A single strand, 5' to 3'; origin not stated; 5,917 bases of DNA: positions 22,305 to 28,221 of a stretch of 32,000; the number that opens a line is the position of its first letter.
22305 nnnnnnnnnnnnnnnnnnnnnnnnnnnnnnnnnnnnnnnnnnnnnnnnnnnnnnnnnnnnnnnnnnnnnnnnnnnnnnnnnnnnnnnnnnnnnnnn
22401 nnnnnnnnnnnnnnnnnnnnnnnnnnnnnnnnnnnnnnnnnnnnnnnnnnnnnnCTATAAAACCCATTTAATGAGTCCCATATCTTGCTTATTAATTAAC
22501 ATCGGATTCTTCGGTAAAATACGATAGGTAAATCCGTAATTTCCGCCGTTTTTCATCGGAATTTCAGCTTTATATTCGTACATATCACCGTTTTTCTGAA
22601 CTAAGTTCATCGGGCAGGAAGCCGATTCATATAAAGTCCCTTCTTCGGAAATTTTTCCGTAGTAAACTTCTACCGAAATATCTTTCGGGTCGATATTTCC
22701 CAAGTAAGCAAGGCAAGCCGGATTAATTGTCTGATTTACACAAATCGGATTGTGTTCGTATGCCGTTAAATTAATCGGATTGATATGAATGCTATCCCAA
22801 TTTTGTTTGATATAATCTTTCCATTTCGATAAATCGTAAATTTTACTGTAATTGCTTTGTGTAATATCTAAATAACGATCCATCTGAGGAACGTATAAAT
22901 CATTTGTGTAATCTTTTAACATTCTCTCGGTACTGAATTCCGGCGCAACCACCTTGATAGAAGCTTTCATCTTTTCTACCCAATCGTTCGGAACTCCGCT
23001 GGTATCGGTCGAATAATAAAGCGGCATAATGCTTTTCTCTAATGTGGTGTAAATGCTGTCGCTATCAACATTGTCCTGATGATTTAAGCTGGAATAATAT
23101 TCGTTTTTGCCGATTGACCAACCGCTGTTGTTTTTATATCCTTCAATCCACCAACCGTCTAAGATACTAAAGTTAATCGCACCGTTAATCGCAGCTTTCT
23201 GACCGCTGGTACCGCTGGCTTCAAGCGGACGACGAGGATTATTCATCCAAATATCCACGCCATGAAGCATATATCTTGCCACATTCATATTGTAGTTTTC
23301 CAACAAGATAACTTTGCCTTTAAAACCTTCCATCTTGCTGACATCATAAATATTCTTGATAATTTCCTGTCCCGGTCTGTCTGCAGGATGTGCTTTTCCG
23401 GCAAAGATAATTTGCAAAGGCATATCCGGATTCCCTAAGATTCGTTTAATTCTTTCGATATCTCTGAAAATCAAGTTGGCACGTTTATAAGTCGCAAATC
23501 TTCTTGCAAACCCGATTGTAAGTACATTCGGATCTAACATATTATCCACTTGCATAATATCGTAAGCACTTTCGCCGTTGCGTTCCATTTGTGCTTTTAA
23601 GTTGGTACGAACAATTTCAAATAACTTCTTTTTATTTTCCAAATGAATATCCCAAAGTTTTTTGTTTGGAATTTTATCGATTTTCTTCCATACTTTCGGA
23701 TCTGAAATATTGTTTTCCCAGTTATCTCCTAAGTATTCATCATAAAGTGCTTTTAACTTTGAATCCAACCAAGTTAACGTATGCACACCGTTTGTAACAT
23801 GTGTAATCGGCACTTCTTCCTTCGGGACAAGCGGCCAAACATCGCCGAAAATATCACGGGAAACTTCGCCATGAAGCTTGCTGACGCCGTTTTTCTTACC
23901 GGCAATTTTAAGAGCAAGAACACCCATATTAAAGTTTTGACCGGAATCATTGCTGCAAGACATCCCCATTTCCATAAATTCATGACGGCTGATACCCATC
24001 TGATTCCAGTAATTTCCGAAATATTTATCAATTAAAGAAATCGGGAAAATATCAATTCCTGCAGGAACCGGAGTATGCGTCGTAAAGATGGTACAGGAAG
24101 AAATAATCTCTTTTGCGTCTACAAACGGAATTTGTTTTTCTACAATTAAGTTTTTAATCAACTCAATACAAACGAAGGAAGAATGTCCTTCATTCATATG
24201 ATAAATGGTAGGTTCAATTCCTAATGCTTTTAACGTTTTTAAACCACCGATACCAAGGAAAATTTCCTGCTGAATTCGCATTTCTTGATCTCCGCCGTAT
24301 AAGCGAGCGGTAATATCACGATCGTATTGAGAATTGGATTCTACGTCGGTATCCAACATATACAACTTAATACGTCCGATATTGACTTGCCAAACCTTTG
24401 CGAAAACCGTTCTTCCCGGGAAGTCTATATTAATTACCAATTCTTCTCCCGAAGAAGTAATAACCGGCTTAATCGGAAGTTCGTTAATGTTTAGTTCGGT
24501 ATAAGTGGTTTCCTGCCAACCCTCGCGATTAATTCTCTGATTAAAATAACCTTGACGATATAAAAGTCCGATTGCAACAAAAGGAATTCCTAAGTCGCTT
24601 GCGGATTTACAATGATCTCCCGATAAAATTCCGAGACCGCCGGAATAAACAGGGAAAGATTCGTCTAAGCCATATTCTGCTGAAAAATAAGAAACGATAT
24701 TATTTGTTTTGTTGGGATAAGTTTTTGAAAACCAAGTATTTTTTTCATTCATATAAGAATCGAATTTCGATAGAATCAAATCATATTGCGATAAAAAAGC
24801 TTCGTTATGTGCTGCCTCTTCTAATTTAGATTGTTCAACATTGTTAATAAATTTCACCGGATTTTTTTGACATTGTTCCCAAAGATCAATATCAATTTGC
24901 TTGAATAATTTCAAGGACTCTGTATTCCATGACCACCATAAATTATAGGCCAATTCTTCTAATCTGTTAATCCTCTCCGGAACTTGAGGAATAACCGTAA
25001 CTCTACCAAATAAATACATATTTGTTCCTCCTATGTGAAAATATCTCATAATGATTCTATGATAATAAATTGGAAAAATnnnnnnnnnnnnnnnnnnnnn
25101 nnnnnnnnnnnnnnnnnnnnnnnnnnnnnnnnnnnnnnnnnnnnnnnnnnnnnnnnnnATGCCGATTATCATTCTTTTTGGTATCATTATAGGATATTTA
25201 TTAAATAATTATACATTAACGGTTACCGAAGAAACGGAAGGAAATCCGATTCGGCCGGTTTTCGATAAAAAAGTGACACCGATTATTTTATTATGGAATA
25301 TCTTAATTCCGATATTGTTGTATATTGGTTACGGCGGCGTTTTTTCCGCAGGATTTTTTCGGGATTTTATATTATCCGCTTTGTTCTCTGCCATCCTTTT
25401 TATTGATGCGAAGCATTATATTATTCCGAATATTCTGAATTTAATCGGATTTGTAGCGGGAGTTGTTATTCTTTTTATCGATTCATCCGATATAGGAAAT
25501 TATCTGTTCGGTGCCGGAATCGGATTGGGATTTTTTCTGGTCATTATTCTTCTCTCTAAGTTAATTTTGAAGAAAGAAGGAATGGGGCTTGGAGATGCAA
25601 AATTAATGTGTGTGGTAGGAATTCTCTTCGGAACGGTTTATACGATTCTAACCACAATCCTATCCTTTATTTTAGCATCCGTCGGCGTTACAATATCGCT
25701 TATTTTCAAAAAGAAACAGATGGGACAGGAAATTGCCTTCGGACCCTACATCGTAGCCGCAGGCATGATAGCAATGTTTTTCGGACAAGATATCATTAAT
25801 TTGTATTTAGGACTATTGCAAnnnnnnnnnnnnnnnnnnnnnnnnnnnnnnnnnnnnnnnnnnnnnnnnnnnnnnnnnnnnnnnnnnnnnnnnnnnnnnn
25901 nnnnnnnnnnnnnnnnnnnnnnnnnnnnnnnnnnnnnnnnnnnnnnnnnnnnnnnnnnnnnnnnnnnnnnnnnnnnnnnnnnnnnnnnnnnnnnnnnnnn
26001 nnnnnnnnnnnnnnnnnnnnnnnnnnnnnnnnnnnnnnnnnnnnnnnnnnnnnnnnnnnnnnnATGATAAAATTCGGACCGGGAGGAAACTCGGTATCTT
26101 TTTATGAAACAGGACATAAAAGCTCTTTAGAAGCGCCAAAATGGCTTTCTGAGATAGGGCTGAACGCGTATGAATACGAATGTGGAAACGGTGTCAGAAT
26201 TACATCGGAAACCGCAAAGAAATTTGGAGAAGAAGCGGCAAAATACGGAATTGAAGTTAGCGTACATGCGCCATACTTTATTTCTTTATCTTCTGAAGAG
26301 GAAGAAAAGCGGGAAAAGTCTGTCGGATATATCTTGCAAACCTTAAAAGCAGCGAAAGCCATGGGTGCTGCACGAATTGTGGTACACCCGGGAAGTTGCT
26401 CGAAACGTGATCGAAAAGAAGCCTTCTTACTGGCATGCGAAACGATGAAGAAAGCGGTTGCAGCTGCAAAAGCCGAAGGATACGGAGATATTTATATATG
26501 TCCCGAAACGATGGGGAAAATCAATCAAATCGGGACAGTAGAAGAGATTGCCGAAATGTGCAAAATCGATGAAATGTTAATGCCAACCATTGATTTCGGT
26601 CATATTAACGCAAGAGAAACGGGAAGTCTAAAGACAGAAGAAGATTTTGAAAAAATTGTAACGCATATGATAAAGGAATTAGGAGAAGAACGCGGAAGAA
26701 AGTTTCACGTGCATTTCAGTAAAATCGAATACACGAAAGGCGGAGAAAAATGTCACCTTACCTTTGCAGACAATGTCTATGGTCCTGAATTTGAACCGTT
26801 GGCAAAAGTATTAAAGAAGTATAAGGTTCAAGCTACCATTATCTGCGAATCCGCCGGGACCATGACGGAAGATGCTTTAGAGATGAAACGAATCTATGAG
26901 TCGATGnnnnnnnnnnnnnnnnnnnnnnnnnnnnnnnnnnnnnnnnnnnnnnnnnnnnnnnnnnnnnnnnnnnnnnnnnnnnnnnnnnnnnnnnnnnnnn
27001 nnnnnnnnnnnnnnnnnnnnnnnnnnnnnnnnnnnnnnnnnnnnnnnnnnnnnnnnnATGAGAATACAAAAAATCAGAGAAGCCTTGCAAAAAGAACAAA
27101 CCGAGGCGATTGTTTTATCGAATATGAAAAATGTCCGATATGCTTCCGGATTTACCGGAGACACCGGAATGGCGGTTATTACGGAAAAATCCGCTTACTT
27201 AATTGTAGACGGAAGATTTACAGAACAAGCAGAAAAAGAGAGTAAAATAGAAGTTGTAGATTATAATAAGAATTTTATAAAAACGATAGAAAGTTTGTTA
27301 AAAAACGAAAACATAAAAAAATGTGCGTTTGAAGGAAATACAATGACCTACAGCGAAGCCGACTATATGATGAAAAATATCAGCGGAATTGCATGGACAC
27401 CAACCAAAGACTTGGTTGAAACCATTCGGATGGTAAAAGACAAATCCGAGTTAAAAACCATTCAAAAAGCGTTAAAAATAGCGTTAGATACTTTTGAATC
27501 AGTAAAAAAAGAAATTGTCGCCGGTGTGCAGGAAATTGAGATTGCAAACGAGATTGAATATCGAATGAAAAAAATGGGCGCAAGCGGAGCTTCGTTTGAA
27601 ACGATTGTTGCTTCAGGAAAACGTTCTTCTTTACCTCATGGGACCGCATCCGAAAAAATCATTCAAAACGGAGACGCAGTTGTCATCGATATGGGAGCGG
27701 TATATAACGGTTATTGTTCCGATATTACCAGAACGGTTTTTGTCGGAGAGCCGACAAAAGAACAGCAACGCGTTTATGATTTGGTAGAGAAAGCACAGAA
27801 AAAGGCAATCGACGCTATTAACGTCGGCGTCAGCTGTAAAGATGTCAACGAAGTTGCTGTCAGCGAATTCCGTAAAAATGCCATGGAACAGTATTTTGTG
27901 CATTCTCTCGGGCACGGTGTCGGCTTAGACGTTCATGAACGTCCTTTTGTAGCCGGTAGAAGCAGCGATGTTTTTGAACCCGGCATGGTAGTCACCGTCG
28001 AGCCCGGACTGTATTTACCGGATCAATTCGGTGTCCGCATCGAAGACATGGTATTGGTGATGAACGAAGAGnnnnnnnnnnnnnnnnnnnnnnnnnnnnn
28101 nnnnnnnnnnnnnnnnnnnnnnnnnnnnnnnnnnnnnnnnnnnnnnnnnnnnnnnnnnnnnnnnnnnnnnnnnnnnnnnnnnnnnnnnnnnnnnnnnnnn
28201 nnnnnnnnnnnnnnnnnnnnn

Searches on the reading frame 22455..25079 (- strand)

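Call 15: search_protein_families(library=pfam, proteins=[window:22455-25079:-], max_evalue=0.001)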
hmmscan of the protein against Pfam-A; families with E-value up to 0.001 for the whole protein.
window:22455-25079:- (874 aa): 2 families
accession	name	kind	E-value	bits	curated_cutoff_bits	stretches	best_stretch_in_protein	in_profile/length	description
PF00343.26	Phosphorylase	-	8.7e-38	130.5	27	1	290-646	217-583/713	Carbohydrate phosphorylase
PF11897.13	DUF3417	-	1.7e-37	128.7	25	1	33-141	1-108/109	Protein of unknown function (DUF3417)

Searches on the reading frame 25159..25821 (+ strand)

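Call 15: search_protein_families(library=pfam, proteins=[window:25159-25821:+], max_evalue=0.001)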
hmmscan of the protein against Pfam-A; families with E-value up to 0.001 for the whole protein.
window:25159-25821:+ (221 aa): 1 family
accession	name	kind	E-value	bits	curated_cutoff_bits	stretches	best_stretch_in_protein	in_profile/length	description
PF01478.23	Peptidase_A24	-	7.6e-15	55.7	26.5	1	71-175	2-101/104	Type IV leader peptidase family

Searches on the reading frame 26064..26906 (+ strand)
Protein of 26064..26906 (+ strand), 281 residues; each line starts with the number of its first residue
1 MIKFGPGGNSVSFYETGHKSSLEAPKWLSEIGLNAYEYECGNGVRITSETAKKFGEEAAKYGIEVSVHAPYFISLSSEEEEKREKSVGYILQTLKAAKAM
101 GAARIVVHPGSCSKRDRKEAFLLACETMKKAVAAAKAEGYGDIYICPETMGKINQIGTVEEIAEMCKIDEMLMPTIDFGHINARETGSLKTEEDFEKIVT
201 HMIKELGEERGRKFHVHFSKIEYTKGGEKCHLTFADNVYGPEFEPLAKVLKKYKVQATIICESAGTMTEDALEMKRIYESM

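Call 15: search_protein_families(library=pfam, proteins=[window:26064-26906:+], max_evalue=0.001)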
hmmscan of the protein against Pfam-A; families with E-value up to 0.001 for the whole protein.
window:26064-26906:+ (281 aa): 1 family
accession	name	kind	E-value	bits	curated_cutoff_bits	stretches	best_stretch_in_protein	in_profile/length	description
PF01261.30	AP_endonuc_2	-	2e-31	110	31.1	1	26-269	2-240/249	Xylose isomerase-like TIM barrel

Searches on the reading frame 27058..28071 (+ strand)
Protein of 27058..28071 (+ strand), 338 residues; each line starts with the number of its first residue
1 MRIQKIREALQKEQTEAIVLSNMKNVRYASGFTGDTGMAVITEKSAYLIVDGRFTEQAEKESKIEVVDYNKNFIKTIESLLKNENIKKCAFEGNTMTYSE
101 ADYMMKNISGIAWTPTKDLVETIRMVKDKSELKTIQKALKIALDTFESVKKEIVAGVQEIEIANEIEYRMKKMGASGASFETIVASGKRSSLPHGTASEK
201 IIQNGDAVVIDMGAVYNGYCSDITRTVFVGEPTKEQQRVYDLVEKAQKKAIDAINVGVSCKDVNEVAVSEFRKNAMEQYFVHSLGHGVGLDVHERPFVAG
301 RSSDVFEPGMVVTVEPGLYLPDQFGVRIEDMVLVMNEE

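Call 15: search_protein_families(library=pfam, proteins=[window:27058-28071:+], max_evalue=0.001)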
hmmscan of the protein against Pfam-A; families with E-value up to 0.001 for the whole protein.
window:27058-28071:+ (338 aa): 2 families
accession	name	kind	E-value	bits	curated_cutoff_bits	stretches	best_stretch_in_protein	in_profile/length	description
PF00557.29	Peptidase_M24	-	5.7e-72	242.3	23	1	134-334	2-206/208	Metallopeptidase family M24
PF01321.24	Creatinase_N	-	9.2e-25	88.1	22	1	2-126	1-128/128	Creatinase/Prolidase N-terminal domain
